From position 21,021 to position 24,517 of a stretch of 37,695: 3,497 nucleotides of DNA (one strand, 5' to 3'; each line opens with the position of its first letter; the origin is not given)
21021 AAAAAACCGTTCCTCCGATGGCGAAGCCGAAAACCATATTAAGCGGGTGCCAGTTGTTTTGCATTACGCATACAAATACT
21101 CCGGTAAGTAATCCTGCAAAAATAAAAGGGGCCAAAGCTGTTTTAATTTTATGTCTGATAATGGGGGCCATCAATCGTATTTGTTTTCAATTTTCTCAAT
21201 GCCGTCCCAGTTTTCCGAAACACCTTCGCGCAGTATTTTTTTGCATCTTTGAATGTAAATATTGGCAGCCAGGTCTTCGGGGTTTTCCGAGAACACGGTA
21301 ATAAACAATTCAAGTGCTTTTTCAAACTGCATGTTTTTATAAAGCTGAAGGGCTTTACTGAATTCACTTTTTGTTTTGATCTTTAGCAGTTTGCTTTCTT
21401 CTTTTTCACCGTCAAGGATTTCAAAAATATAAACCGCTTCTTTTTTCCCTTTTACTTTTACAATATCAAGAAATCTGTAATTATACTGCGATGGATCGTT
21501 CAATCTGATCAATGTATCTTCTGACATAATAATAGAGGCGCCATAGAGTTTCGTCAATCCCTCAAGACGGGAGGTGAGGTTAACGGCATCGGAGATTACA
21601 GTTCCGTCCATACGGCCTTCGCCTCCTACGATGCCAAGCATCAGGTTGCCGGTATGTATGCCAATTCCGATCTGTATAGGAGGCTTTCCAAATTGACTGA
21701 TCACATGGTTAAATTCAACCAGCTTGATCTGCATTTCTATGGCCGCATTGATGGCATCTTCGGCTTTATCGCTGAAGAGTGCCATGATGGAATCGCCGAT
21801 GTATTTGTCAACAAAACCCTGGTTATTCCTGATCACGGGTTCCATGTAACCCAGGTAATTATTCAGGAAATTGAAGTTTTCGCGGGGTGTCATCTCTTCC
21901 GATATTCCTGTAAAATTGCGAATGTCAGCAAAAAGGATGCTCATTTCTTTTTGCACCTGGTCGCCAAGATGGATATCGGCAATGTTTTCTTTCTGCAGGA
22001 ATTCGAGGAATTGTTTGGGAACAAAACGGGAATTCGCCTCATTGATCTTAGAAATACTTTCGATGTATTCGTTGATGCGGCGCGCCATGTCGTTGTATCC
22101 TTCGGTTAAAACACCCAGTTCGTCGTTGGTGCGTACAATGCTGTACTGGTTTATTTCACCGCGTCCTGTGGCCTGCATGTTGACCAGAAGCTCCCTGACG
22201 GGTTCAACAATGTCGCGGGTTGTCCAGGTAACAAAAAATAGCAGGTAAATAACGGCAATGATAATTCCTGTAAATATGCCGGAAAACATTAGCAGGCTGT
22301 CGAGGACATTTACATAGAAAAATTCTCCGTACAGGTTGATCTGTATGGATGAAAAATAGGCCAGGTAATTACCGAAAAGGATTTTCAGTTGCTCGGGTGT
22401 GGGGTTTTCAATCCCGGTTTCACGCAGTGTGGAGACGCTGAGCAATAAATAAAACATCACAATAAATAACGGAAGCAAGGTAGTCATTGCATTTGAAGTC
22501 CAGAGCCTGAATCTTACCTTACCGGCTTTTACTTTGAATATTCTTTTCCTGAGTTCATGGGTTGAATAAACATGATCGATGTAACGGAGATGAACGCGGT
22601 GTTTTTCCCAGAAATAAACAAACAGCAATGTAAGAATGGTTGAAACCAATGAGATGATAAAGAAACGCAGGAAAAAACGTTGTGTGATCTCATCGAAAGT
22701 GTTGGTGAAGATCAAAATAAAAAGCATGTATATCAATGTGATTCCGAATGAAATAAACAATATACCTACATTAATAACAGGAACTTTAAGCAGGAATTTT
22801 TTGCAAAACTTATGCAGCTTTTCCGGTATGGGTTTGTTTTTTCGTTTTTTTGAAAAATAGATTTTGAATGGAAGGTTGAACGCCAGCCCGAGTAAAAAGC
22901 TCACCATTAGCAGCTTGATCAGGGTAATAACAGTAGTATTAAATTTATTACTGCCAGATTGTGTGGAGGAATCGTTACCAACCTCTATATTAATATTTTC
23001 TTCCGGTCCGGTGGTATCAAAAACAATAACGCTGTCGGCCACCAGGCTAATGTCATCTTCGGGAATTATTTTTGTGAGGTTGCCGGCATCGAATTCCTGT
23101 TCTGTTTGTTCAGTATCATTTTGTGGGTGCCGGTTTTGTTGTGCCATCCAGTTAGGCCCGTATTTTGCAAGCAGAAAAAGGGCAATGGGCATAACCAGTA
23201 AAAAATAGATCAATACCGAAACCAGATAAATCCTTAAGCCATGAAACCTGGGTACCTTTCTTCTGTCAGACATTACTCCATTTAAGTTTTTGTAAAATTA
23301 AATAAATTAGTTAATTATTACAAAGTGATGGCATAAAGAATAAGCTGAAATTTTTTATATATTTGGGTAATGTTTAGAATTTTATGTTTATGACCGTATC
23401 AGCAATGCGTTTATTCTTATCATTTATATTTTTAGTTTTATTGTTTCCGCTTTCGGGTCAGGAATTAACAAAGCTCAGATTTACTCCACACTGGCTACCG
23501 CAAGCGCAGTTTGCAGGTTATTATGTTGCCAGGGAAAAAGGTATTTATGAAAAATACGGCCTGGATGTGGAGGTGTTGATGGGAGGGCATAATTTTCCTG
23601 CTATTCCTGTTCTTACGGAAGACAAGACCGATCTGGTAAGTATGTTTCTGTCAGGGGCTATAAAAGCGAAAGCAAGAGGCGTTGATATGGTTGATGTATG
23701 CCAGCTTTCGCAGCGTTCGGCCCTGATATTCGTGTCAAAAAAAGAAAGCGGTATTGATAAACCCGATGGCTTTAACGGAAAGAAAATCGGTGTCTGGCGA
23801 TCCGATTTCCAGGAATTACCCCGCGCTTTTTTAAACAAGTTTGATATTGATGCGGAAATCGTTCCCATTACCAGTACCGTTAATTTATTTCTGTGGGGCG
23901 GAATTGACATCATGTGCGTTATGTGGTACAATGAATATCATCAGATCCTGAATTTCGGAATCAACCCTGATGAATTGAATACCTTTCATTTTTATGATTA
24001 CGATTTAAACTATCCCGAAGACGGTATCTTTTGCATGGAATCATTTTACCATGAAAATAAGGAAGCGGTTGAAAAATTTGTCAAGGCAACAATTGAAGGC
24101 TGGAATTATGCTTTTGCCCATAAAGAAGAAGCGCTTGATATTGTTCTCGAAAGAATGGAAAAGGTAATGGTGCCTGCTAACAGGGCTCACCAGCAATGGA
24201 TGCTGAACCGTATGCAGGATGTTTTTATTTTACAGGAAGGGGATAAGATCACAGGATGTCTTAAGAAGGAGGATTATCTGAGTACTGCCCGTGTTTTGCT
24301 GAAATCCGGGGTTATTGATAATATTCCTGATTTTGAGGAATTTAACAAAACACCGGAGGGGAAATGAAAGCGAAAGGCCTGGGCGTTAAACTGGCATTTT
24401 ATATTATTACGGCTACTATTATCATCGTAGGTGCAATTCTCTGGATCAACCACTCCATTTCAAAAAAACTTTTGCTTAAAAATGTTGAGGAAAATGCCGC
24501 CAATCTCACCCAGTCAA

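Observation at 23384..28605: Complete partner-switching cassette with no sigma factor, facing a nucleotide cyclase operon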

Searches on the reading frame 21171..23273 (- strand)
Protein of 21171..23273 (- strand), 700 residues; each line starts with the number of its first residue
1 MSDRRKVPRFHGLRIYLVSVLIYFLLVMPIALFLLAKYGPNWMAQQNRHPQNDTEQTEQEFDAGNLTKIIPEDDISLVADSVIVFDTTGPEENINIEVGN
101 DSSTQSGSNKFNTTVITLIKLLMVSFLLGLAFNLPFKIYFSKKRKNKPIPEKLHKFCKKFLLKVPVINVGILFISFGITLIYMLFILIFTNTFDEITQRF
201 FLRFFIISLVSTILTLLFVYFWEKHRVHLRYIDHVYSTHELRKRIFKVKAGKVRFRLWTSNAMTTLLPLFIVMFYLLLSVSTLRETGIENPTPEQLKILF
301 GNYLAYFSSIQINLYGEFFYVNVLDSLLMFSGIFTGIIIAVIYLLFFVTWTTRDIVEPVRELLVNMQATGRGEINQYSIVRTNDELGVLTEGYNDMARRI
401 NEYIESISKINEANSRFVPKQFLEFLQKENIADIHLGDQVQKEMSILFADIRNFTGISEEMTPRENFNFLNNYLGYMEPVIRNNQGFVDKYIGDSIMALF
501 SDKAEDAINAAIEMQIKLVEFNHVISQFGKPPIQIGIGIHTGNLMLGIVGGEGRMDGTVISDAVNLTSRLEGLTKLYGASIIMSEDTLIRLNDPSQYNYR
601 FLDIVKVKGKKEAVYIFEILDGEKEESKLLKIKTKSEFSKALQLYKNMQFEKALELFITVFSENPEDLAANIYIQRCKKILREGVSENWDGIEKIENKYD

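Call 3: search_protein_families(library=pfam, proteins=[window:21171-23273:-], max_evalue=0.01)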
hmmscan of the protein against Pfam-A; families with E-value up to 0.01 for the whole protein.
window:21171-23273:- (700 aa): 2 families
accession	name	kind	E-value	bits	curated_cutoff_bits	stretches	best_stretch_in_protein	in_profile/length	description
PF00211.25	Guanylate_cyc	-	2.7e-23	83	21.9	1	441-616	6-180/183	Adenylate and Guanylate cyclase catalytic domain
PF00672.30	HAMP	-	3.6e-05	24.4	25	1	350-401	1-52/53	HAMP domain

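Call 6: search_protein_families(library=ncbifam, proteins=[window:21171-23273:-], max_evalue=0.01)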
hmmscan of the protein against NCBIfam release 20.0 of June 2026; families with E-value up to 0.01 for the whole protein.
window:21171-23273:- (700 aa): 8 families
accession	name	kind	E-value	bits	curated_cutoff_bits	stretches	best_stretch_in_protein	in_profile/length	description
NF040691.1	MtrAB_MtrB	equivalog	5.9e-09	35.5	450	1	297-418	153-275/507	MtrAB system histidine kinase MtrB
NF038263.1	prot_phos_SiaA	equivalog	6.2e-06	25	700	1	322-407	301-386/658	biofilm regulation protein phosphatase SiaA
NF033092.0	HK_WalK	equivalog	3e-05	22.8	725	1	334-405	180-251/594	cell wall metabolism sensor histidine kinase WalK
NF045911.1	TCSHisKinNblS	equivalog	4.3e-05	22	1000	1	337-406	190-256/621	two-component system sensor histidine kinase NblS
NF007896.0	PRK10600.1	equivalog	5.4e-05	22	578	1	337-430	160-255/598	nitrate/nitrite two-component system sensor histidine kinase NarX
NF058645.1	MCPCtpMPsAe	equivalog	7e-05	21.8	900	1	333-413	207-289/558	methyl-accepting chemotaxis protein CtpM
NF008184.0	PRK10935.1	equivalog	0.00023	19.9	553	1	328-407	150-229/565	nitrate/nitrite two-component system sensor histidine kinase NarQ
NF053592.1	HK_near_YfiR_like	equivalog_domain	0.0095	15.5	194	0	327-401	146-222/223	sensor histidine kinase, YfiR-like protein-associated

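Call 34: search_solved_structures(query=window:21171-23273:-, max_evalue=0.0001, show_alignments=2)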
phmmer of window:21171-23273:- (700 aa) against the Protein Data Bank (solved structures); distinct sequences matched with E-value up to 0.0001: 46.
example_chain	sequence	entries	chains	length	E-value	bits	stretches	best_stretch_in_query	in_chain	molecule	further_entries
6fht_A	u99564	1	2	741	1.5e-26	96.4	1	407-620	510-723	Bacteriophytochrome,Adenylate cyclase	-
2w01_A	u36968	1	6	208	3.6e-26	95.1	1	442-620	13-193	ADENYLATE CYCLASE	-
3r5g_A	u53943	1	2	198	2e-22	82.7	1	441-624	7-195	CyaB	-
5x4t_A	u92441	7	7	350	1e-20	77.1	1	442-623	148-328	Photoactivated adenylyl cyclase | Family 3 adenylate cyclase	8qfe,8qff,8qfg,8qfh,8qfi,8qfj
9f1z_A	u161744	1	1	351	1e-20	77.1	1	442-623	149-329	Family 3 adenylate cyclase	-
5x4u_A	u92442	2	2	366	1.1e-20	77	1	442-623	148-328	Photoactivated adenylyl cyclase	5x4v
4yus_A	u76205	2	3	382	1.3e-20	76.8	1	442-623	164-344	Family 3 adenylate cyclase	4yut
9f1w_A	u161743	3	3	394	1.4e-20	76.7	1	442-623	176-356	Family 3 adenylate cyclase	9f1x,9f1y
5mbh_A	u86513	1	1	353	3e-20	75.5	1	391-625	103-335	Beta subunit of photoactivated adenylyl cyclase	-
5mbk_A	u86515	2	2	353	1.5e-19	73.3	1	391-625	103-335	Beta subunit of photoactivated adenylyl cyclase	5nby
5m27_A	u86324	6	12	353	1.5e-19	73.3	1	391-625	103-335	Beta subunit of photoactivated adenylyl cyclase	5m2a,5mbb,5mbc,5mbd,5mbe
5mbj_A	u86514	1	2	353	2e-19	72.8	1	391-625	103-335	Beta subunit of photoactivated adenylyl cyclase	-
5mbg_A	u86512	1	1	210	2.4e-18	69.3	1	443-625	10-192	Beta subunit of photoactivated adenylyl cyclase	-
1wc1_A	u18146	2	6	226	7.1e-17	64.4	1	442-576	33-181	ADENYLATE CYCLASE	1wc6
1wc0_A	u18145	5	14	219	9e-17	64.1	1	443-576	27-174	ADENYLATE CYCLASE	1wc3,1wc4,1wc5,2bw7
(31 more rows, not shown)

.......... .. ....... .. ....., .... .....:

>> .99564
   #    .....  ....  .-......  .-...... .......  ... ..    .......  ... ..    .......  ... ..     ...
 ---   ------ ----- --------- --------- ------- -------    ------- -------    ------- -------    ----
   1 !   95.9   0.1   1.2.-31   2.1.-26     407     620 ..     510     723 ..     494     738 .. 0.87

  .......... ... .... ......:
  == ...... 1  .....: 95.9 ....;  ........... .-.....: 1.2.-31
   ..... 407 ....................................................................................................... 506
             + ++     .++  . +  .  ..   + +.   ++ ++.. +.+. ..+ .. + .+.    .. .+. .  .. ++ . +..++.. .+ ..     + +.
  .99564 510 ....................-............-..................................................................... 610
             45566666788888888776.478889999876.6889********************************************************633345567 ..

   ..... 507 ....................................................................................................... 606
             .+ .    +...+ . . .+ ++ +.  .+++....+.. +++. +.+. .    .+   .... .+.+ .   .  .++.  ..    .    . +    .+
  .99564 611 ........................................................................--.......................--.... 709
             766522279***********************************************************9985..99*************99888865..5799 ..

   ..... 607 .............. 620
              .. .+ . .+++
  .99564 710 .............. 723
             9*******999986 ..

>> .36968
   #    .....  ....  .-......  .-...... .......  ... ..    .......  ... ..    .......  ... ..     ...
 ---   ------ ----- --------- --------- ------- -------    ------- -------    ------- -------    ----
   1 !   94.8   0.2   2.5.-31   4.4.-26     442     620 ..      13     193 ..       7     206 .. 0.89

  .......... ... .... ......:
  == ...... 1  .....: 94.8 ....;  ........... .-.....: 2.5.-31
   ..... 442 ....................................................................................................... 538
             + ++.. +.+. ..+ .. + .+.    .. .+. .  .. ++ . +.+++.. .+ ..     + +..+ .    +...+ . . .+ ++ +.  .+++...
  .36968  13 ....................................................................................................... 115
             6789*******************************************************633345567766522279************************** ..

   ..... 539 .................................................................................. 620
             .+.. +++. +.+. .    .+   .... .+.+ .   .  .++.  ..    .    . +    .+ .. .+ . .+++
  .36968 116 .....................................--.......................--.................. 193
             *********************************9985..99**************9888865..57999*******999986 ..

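Call 48: search_protein_families(library=padloc, proteins=[window:21171-23273:-], max_evalue=0.01)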
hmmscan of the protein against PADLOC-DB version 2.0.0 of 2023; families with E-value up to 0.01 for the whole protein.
window:21171-23273:- (700 aa): 8 families
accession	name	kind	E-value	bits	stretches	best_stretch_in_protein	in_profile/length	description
PDLC00734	PycC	-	3.8e-20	70.3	1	439-572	185-322/374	Pycsar cyclase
PDLC02367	PycC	-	2.1e-16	58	1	440-598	40-199/226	-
PDLC00766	PycC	-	1.2e-10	39.3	1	432-597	31-201/232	Pycsar cyclase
PDLC02370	PycC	-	1.6e-08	32.3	1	447-543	85-189/340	-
PDLC02368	PycC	-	4.6e-07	27.7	1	440-605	41-208/234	-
PDLC00764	PycC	-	1.3e-05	22.3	1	445-516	96-170/449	Pycsar cyclase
PDLC00765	PycC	-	9.7e-05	19.6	1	428-573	240-396/477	Pycsar cyclase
PDLC02366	PycC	-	0.00021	18.4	1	426-567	260-411/486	-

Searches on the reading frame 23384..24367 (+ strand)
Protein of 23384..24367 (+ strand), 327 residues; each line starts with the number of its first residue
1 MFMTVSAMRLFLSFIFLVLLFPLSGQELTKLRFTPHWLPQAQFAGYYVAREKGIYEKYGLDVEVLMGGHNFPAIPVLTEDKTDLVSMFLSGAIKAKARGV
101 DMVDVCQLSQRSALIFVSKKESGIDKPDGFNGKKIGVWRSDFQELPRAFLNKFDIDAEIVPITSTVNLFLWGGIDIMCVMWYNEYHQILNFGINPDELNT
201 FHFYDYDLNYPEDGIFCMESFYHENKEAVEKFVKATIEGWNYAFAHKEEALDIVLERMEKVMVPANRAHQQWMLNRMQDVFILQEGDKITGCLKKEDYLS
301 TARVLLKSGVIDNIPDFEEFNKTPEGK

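Call 3: search_protein_families(library=pfam, proteins=[window:23384-24367:+], max_evalue=0.01)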
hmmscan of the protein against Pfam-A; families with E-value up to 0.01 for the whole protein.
window:23384-24367:+ (327 aa): 2 families
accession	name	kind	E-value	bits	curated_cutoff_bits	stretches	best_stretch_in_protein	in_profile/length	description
PF09084.16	NMT1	-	1.4e-34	120.3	20.5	1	41-250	2-216/216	NMT1/THI5 like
PF13379.11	NMT1_2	-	1.5e-05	25.4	24.7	1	37-124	12-105/252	NMT1-like family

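Call 6: search_protein_families(library=ncbifam, proteins=[window:23384-24367:+], max_evalue=0.01)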
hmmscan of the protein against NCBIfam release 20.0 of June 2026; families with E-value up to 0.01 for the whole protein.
window:23384-24367:+ (327 aa): 2 families
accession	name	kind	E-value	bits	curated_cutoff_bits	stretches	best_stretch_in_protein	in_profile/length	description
TIGR01728.1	SsuA_fam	subfamily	1.1e-12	47.7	163.5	1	46-319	14-282/290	aliphatic sulfonate ABC transporter substrate-binding protein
NF040735.1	SBP_SaoX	equivalog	2.8e-05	23.4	300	1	47-141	19-108/330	ABC transporter substrate-binding subunit SaoX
